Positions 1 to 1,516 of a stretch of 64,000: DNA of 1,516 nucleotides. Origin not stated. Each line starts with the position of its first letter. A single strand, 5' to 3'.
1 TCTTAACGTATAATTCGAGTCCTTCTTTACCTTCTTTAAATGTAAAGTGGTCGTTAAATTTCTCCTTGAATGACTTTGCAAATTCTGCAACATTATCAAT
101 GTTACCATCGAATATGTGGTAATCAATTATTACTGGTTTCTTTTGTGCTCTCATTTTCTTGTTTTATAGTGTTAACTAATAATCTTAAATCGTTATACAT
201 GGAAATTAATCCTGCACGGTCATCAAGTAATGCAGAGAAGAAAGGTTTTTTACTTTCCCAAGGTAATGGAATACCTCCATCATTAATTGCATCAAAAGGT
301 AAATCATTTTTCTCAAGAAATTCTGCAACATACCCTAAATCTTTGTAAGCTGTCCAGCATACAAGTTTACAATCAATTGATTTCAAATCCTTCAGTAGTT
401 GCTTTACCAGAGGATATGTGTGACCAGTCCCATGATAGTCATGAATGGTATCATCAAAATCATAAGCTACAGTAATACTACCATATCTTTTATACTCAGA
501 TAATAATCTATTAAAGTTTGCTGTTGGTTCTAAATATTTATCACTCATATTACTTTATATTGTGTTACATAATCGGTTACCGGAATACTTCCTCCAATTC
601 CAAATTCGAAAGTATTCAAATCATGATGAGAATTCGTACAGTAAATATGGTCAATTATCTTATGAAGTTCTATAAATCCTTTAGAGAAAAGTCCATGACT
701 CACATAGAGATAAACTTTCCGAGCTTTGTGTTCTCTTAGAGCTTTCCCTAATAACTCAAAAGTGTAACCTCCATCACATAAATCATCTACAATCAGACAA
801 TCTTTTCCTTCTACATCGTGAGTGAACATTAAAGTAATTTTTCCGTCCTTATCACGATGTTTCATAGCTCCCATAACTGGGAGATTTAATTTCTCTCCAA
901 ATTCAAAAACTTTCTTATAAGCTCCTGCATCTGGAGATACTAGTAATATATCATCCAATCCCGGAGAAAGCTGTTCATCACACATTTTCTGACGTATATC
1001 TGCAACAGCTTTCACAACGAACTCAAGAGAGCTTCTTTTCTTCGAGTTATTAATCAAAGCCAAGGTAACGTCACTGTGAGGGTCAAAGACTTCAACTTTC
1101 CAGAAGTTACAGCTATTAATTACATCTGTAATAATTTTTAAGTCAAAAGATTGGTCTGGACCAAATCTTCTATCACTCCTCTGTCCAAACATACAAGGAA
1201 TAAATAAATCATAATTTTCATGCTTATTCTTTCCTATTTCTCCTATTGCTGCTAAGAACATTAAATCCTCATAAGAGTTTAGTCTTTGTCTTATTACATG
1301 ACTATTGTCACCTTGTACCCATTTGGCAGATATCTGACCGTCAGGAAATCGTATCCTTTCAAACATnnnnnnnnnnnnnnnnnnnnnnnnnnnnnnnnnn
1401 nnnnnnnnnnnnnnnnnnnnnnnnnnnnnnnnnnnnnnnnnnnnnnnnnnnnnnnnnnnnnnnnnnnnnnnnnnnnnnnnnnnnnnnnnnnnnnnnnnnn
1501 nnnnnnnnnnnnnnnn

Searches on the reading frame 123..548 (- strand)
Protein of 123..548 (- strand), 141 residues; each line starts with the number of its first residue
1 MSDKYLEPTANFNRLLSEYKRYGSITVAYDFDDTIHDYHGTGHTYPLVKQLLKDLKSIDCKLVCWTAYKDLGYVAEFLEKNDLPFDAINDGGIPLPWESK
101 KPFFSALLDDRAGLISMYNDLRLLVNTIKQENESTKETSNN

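Call 93: search_protein_families(library=pfam, alignment_id=A7, max_evalue=0.001)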
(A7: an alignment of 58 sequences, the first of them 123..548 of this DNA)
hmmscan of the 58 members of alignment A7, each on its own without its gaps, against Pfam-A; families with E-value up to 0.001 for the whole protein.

A. member 1, window:123-548:- (141 aa): 0 families

B. families by the number of members that match (of 58 scanned): 29 families (the first 25 are shown)
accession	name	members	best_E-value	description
PF01844.29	HNH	2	1.3e-12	HNH endonuclease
PF08719.17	NADAR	1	3e-23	NADAR domain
PF20274.4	cREC_REC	1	6e-21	Cyclic-phosphate processing Receiver domain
PF14243.11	R2K_3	1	2.9e-19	ATP-grasp domain, R2K clade family 3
PF07610.17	DUF1573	1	6.6e-18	Protein of unknown function (DUF1573)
PF13393.11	tRNA-synt_His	1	9.4e-16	Histidyl-tRNA synthetase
PF07463.16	NUMOD4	1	1.3e-13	NUMOD4 motif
PF01145.31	Band_7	1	2.6e-12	SPFH domain / Band 7 family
PF22544.2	HYDIN_VesB_CFA65-like_Ig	1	2.7e-12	HYDIN/CFA65/VesB-like, Ig-like domain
PF00004.35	AAA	1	4.2e-11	ATPase family associated with various cellular activities (AAA)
PF18299.6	R2K_2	1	9.5e-11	ATP-grasp domain, R2K clade family 2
PF13395.12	HNH_4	1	4.4e-10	HNH endonuclease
PF01541.30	GIY-YIG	1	2.2e-09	GIY-YIG catalytic domain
PF14279.12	HNH_5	1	2.5e-09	HNH endonuclease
PF05673.19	DUF815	1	5.4e-09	Protein of unknown function (DUF815)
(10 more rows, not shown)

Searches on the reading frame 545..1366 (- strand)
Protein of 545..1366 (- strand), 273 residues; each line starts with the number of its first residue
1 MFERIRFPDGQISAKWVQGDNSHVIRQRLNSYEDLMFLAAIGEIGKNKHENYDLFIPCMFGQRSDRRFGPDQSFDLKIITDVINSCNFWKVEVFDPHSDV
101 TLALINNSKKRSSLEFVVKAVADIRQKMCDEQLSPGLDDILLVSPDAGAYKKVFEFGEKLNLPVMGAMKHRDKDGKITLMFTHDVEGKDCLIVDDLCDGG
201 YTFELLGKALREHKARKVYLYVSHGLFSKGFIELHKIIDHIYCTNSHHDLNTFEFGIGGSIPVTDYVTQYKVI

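Call 94: search_protein_families(library=pfam, proteins=[window:545-1366:-], max_evalue=0.001)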
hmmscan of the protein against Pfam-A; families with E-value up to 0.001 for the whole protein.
window:545-1366:- (273 aa): 3 families
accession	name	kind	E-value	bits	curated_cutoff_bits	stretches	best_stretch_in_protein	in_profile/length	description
PF00156.33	Pribosyltran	-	2.2e-07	30.7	26.3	1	181-224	81-124/158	Phosphoribosyl transferase domain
PF14572.12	Pribosyl_synth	-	3.8e-06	27.4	27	1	176-245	72-143/184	Phosphoribosyl synthetase-associated domain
PF13793.12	Pribosyltran_N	-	0.00043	20.6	25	0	158-218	18-82/117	N-terminal domain of ribose phosphate pyrophosphokinase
